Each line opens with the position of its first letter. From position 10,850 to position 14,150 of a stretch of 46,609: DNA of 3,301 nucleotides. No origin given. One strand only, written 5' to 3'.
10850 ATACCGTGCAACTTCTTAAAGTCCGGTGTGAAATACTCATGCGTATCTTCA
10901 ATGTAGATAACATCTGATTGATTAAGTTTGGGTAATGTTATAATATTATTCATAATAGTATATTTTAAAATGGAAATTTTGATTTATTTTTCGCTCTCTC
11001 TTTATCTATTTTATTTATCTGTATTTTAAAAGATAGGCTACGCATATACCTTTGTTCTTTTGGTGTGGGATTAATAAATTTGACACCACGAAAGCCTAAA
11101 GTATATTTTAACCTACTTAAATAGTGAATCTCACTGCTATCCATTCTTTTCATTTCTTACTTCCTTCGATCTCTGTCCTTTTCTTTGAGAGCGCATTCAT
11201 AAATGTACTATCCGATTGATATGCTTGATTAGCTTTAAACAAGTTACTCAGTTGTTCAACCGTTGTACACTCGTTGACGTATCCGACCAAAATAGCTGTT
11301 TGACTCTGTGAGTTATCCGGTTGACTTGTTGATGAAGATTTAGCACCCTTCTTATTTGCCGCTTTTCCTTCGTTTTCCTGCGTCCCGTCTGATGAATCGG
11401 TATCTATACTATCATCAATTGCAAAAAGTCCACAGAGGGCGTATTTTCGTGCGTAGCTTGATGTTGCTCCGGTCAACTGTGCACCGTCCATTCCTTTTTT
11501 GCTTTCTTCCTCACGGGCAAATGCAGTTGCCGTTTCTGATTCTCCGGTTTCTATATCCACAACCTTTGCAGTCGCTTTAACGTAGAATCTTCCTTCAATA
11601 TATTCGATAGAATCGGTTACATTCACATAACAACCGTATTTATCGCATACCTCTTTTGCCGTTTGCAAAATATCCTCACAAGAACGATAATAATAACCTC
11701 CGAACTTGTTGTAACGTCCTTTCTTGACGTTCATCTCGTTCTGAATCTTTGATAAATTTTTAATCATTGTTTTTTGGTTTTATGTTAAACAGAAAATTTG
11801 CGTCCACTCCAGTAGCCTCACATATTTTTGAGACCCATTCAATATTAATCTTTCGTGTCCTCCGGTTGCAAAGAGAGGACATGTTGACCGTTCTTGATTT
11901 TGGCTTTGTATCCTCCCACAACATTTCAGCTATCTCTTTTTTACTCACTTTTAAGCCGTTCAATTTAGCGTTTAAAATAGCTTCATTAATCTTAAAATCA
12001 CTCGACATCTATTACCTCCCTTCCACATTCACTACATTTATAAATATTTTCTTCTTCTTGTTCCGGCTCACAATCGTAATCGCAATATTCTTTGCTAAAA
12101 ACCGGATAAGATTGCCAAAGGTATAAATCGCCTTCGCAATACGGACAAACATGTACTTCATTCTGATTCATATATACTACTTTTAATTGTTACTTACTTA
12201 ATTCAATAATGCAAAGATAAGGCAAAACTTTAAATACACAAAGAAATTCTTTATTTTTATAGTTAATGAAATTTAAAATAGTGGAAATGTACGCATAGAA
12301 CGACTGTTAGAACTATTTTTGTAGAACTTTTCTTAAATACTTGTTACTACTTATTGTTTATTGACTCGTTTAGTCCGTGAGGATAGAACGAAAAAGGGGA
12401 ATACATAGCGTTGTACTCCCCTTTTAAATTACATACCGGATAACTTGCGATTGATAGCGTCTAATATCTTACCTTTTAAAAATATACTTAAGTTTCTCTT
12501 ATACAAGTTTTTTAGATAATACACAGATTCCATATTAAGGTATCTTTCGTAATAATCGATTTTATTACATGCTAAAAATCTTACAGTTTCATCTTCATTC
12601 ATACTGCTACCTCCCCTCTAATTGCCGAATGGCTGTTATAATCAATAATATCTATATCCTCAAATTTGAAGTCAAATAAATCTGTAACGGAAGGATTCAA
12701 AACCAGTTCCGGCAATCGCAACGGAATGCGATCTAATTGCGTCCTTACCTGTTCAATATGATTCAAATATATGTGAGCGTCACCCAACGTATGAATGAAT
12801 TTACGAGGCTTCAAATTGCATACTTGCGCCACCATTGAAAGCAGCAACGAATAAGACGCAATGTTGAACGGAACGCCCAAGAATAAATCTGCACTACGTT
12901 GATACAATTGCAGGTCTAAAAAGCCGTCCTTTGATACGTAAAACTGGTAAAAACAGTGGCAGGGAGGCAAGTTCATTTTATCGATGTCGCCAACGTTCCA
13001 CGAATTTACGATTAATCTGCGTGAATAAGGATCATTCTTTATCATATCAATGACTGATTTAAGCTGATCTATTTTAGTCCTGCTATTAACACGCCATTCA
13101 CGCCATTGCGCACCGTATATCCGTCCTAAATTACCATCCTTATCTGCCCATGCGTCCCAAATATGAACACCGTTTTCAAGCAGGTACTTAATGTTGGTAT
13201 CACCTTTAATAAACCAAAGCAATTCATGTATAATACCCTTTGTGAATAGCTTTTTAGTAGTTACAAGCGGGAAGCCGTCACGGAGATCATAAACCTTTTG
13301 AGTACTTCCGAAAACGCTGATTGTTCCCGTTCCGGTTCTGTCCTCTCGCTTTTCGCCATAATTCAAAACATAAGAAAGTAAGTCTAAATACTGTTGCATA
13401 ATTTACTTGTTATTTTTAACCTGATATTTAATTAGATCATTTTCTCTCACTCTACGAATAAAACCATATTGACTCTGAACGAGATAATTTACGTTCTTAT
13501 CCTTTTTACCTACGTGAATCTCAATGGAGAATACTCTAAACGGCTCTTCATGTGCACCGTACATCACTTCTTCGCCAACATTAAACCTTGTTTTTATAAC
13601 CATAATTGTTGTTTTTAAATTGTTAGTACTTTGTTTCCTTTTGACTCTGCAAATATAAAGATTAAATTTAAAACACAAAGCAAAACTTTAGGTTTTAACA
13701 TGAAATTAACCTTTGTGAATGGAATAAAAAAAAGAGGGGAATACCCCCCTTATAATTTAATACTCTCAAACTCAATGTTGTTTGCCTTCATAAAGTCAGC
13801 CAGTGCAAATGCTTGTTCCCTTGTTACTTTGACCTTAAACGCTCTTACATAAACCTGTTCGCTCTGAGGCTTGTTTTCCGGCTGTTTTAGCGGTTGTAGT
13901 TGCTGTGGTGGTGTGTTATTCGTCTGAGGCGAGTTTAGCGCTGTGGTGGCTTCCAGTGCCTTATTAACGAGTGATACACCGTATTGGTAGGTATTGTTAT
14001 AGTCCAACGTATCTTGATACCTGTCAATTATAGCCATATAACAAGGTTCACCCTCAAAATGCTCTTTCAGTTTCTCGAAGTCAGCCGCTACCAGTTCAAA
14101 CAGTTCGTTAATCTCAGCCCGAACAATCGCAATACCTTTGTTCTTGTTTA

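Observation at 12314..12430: Possible plus-strand small RNA antisense to the 5' leader shared by several operons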

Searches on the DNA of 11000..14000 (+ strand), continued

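Call 22: get_annotated_region(hit=H25, flank=1500)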
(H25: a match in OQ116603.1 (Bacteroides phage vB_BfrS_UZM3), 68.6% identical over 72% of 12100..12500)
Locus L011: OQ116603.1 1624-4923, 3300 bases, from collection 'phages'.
description: Bacteroides phage vB_BfrS_UZM3, complete genome.
organism: Bacteroides phage vB_BfrS_UZM3 (NCBI taxid 3017780)
taxonomy: Viruses; Duplodnaviria; Heunggongvirae; Uroviricota; Caudoviricetes
host: Bacteroides fragilis; source: -; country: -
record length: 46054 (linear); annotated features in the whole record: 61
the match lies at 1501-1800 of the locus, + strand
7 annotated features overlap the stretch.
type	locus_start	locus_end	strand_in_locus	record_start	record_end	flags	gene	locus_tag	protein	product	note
CDS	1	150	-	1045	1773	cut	-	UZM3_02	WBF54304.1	DNA methyltransferse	-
CDS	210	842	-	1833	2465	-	-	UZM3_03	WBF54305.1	Erf-like ssDNA annealing protein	-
CDS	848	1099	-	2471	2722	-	-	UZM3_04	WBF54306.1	hypothetical protein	-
CDS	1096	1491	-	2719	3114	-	-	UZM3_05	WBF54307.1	hypothetical protein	-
CDS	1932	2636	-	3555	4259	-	-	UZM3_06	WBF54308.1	thymidylate synthase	-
CDS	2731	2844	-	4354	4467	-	-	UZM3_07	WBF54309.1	hypothetical protein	-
CDS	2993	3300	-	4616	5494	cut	-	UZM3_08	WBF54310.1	hypothetical protein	-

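Call 23: get_annotated_region(hit=H26, flank=1500)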
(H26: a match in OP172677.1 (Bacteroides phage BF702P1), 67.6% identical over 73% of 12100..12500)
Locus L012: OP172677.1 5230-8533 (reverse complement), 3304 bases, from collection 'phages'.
description: Bacteroides phage BF702P1, complete genome.
organism: Bacteroides phage BF702P1 (NCBI taxid 2968562)
taxonomy: Viruses; Duplodnaviria; Heunggongvirae; Uroviricota; Caudoviricetes
host: Bacteroides fragilis DA702; source: municipal sewage; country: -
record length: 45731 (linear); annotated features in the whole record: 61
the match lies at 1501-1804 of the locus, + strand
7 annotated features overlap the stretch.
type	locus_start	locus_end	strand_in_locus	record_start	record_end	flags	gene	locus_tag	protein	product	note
CDS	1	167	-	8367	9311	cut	-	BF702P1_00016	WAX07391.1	hypothetical protein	-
CDS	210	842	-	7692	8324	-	-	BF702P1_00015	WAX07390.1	hypothetical protein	-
CDS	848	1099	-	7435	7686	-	-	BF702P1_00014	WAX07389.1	hypothetical protein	-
CDS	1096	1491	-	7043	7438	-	-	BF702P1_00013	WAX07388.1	hypothetical protein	-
CDS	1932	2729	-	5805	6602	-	-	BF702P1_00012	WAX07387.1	thymidylate synthase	-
CDS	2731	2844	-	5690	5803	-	-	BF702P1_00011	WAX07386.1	hypothetical protein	-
CDS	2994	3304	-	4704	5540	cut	-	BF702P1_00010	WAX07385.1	hypothetical protein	-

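Call 24: get_annotated_region(hit=H27, flank=1500)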
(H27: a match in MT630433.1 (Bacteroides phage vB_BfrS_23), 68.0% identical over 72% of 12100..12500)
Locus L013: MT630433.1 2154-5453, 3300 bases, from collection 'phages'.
description: Bacteroides phage vB_BfrS_23, complete genome.
organism: Bacteroides phage vB_BfrS_23 (NCBI taxid 2733869)
taxonomy: Viruses; Duplodnaviria; Heunggongvirae; Uroviricota; Caudoviricetes
host: Bacteroides fragilis GB124; source: wastewater; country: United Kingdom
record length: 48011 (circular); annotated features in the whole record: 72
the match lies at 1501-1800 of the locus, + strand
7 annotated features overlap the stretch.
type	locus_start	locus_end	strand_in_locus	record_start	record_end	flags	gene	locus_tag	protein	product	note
CDS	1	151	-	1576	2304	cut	-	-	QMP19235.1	hypothetical protein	ORF006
CDS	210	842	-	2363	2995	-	-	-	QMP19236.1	essential recombination function protein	ORF007; essential recombination function protein Erf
CDS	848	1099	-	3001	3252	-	-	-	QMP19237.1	hypothetical protein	ORF008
CDS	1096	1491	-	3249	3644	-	-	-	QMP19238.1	hypothetical protein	ORF009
CDS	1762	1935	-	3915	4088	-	-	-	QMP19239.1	hypothetical protein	ORF010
CDS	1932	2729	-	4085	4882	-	-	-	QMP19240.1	thymidylate synthase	ORF011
CDS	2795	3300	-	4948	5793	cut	-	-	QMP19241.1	hypothetical protein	ORF012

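Call 25: get_annotated_region(hit=H28, flank=1500)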
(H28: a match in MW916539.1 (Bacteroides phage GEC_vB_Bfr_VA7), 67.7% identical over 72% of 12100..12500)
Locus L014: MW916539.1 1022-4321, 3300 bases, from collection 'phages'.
description: Bacteroides phage GEC_vB_Bfr_VA7, complete genome.
organism: Bacteroides phage GEC_vB_Bfr_VA7 (NCBI taxid 2829146)
taxonomy: Viruses; Duplodnaviria; Heunggongvirae; Uroviricota; Caudoviricetes
host: Bacteroides fragilis; source: wastewater; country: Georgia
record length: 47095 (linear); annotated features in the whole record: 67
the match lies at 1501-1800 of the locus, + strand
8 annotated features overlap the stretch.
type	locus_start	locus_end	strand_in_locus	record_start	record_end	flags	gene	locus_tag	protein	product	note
CDS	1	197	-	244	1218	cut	-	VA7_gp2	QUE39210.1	hypothetical protein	-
CDS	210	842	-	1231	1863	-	-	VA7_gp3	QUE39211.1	putative essential recombination protein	-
CDS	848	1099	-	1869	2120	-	-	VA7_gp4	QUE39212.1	hypothetical protein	-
CDS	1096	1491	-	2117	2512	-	-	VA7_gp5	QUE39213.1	hypothetical protein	-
CDS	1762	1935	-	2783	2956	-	-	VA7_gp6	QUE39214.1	hypothetical protein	-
CDS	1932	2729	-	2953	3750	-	-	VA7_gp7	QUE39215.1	putative thymidylate synthase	-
CDS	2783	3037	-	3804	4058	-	-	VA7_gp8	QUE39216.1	hypothetical protein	-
CDS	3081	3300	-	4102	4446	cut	-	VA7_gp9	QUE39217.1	putative methyltransferase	-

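Call 26: get_annotated_region(hit=H33, flank=1500)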
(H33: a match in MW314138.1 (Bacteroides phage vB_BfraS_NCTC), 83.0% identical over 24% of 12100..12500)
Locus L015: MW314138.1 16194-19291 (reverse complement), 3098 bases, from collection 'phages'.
description: Bacteroides phage vB_BfraS_NCTC, complete genome.
organism: Bacteroides phage vB_BfraS_NCTC (NCBI taxid 2797298)
taxonomy: Viruses; Duplodnaviria; Heunggongvirae; Uroviricota; Caudoviricetes
host: Bacteroides fragilis NCTC; source: wastewater; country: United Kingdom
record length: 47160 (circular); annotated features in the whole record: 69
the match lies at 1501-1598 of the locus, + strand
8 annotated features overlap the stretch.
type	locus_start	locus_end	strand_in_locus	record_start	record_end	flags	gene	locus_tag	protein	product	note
CDS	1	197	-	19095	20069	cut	-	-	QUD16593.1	hypothetical protein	-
CDS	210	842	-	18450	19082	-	-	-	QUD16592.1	essential recombination function protein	essential recombination function protein Erf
CDS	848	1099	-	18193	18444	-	-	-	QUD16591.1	hypothetical protein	-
CDS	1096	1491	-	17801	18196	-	-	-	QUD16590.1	hypothetical protein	-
CDS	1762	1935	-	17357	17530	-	-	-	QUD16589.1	hypothetical protein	-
CDS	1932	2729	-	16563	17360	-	-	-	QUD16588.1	thymidylate synthase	-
CDS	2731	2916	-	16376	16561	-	-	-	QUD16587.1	hypothetical protein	-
CDS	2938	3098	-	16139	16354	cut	-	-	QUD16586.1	hypothetical protein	-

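Call 27: get_annotated_region(hit=H34, flank=1500)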
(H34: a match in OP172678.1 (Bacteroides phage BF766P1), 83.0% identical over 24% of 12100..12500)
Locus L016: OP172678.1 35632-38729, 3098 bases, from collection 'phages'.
description: Bacteroides phage BF766P1, complete genome.
organism: Bacteroides phage BF766P1 (NCBI taxid 2968560)
taxonomy: Viruses; Duplodnaviria; Heunggongvirae; Uroviricota; Caudoviricetes
host: Bacteroides fragilis DA766; source: municipal sewage; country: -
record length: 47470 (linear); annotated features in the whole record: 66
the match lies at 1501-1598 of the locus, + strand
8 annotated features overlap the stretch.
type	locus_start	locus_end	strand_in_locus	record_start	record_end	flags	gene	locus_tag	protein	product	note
CDS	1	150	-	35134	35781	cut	-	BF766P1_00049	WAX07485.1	hypothetical protein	-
CDS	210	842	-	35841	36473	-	-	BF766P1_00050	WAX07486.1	hypothetical protein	-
CDS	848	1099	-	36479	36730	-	-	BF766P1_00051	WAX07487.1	hypothetical protein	-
CDS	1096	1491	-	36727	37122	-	-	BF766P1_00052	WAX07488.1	hypothetical protein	-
CDS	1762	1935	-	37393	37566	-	-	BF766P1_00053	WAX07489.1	hypothetical protein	-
CDS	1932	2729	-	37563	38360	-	-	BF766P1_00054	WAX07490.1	thymidylate synthase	-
CDS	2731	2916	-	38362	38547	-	-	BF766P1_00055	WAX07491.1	hypothetical protein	-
CDS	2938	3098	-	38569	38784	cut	-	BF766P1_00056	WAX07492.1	hypothetical protein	-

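Call 73: search_rna_families(source=window, start=12150, end=12480, threshold=evalue, max_evalue=10)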
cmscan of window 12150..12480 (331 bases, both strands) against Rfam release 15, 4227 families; matches with E-value up to 10: 4.
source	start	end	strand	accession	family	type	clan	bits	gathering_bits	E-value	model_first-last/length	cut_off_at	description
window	12273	12360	+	RF01586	snoR09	Gene; snRNA; snoRNA; CD-box;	-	19.9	50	2.2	1-84/84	no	small nucleolar RNA snoR09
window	12260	12352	+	RF01588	snoR13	Gene; snRNA; snoRNA; CD-box;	-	18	60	4.4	1-105/105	no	small nucleolar RNA snoR13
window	12376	12436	+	RF03718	mir-2804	Gene; miRNA;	-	17.7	86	1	1-78/78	no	mir-2804 microRNA precursor family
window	12235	12285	+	RF00165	Corona_pk3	Cis-reg;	CL00117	11.6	35.6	9.6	10-61/61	no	Coronavirus 3' UTR pseudoknot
